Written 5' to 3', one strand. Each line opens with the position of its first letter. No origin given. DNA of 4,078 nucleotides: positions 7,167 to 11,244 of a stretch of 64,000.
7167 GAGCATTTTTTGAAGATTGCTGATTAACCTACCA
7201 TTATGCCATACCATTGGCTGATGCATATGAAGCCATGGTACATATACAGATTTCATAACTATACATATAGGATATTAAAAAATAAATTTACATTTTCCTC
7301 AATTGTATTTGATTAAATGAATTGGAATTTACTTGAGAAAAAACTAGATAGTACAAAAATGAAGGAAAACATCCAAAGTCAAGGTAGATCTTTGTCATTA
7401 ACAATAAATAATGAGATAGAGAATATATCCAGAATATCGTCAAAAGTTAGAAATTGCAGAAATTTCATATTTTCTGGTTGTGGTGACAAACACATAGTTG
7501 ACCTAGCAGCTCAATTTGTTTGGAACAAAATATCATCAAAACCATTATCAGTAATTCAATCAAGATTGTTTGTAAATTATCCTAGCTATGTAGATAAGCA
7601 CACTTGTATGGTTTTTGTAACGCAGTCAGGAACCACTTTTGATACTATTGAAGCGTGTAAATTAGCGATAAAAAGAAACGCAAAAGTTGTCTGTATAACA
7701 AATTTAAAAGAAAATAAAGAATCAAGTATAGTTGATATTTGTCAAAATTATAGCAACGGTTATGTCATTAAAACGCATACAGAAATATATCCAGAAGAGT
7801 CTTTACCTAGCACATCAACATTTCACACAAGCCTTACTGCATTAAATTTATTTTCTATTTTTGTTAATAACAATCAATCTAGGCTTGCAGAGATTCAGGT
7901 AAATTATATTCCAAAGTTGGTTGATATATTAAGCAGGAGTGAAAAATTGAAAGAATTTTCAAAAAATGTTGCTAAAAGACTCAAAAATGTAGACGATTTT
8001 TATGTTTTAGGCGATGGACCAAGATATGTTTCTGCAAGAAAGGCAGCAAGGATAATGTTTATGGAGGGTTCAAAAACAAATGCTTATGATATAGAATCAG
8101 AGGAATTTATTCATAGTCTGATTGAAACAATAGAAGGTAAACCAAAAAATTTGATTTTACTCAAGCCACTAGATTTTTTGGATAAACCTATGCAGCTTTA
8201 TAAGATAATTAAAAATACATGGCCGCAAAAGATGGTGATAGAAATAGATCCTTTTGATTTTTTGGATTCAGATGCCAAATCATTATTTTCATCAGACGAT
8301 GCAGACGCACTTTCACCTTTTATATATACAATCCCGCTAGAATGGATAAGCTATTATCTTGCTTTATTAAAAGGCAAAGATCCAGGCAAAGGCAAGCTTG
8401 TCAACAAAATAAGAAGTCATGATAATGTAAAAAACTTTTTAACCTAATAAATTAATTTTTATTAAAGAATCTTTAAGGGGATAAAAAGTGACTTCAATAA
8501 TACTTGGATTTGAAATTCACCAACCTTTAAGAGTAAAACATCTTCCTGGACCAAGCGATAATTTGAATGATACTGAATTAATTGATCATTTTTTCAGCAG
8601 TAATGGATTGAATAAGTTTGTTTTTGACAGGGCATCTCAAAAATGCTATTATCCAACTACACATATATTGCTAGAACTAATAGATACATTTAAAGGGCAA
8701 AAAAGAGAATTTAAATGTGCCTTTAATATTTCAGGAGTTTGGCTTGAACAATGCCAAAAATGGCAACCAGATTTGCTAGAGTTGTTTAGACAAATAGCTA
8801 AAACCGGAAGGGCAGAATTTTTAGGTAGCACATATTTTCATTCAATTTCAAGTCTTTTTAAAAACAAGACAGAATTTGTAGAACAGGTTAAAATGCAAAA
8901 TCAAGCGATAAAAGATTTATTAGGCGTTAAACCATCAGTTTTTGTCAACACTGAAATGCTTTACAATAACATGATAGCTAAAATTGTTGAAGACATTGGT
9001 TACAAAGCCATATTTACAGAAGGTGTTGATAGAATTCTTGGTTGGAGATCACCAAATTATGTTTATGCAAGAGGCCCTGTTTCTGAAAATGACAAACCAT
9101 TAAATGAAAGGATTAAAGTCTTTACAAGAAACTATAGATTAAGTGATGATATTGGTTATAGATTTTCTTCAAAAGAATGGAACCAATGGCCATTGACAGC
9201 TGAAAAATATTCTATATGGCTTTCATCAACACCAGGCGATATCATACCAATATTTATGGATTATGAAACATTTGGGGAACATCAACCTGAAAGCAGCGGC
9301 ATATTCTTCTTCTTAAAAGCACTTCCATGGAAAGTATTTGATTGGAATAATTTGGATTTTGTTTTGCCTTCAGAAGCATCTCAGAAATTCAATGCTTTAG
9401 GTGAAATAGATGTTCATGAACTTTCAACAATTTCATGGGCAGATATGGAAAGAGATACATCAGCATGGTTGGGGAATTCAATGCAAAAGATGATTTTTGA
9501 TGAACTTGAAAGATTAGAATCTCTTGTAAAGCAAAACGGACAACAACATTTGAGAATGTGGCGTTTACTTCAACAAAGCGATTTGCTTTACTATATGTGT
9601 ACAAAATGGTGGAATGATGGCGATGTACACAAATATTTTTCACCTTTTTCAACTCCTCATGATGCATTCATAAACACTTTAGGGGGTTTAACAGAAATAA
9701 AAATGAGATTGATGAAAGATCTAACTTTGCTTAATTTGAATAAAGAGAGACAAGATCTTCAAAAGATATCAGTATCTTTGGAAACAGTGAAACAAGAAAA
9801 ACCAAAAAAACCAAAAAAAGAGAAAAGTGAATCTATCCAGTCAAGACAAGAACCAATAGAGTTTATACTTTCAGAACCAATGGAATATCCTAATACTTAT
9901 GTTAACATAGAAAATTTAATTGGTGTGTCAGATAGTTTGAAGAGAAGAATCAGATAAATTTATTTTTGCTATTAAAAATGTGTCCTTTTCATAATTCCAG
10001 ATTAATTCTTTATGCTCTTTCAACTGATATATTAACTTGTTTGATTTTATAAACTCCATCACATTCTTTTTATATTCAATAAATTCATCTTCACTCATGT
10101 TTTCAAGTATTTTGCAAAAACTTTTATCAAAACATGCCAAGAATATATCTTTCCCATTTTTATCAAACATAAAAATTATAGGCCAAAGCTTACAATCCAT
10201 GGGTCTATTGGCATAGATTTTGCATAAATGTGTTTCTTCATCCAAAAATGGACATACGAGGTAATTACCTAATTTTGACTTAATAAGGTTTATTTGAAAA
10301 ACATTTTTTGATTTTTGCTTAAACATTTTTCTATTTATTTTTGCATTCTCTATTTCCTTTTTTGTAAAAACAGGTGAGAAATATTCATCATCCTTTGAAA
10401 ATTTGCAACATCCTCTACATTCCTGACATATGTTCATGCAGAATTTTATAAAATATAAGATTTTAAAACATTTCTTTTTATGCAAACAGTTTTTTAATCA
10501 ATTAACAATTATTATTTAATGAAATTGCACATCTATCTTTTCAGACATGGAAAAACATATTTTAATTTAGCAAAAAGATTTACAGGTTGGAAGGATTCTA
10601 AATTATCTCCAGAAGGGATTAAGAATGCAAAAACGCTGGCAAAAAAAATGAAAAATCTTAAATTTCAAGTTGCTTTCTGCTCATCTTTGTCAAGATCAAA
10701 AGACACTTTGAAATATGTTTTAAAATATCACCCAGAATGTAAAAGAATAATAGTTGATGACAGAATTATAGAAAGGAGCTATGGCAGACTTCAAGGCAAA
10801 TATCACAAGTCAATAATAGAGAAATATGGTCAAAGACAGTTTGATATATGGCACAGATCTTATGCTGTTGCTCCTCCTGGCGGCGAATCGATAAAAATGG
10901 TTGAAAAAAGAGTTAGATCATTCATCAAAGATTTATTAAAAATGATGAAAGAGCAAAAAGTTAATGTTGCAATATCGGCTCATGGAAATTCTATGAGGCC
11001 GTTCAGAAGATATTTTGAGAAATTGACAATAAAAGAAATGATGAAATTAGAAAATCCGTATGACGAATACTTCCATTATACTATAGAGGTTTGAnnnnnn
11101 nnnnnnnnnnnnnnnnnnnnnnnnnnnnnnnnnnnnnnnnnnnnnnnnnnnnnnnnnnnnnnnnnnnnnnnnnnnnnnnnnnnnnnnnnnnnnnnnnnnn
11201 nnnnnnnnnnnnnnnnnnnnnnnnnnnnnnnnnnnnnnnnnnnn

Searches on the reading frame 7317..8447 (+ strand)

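Call 70: search_protein_families(library=pfam, proteins=[window:7317-8447:+], max_evalue=0.0001)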
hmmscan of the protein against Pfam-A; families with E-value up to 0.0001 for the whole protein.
window:7317-8447:+ (376 aa): 2 families
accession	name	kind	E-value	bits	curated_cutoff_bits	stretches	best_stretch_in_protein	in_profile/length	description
PF01380.27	SIS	-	1.8e-12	47.7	25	1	45-179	3-128/131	SIS domain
PF10432.14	bact-PGI_C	-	6.9e-07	29.7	24.5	0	341-367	123-149/151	Bacterial phospho-glucose isomerase C-terminal SIS domain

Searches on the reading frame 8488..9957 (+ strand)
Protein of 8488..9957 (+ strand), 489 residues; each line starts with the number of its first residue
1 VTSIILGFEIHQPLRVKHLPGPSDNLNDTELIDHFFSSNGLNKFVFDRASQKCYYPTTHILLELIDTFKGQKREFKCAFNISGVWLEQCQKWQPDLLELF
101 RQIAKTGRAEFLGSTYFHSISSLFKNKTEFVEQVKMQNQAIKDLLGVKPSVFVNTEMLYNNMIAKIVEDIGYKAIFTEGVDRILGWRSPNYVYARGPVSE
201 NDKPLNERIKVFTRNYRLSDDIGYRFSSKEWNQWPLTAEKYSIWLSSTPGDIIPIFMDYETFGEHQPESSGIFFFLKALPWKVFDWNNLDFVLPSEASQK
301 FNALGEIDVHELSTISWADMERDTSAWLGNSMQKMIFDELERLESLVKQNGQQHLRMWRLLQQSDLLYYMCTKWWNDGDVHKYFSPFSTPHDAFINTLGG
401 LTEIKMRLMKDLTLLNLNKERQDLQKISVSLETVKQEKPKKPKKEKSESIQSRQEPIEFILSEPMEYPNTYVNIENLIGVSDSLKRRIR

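Call 45: search_protein_families(library=pfam, proteins=[window:8488-9957:+], max_evalue=0.001)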
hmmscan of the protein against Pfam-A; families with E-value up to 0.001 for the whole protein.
window:8488-9957:+ (489 aa): 2 families
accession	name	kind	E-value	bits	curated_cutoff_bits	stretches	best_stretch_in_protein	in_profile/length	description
PF03065.20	Glyco_hydro_57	-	5.4e-74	249.5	21.2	1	5-309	1-290/291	Glycosyl hydrolase family 57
PF01522.26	Polysacc_deac_1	-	1.6e-05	25.3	23.1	1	72-174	30-123/124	Polysaccharide deacetylase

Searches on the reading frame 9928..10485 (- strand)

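Call 45: search_protein_families(library=pfam, proteins=[window:9928-10485:-], max_evalue=0.001)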
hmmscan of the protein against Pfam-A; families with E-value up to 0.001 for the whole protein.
window:9928-10485:- (185 aa): 1 family
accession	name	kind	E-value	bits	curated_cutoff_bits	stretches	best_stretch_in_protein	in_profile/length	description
PF03692.20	CxxCxxCC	-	2.7e-10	41.2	23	1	20-104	2-72/85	Putative zinc- or iron-chelating domain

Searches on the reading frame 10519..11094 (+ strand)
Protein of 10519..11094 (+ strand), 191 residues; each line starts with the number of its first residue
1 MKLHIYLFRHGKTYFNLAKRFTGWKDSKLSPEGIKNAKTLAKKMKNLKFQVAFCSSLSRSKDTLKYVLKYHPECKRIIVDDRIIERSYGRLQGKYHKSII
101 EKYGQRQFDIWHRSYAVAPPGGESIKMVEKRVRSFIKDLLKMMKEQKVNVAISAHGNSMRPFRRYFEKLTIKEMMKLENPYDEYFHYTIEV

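Call 45: search_protein_families(library=pfam, proteins=[window:10519-11094:+], max_evalue=0.001)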
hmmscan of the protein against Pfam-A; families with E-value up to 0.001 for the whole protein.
window:10519-11094:+ (191 aa): 1 family
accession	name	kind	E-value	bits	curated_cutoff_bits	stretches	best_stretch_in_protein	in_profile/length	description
PF00300.27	His_Phos_1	-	4.3e-40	137.9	21.7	1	5-179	1-171/194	Histidine phosphatase superfamily (branch 1)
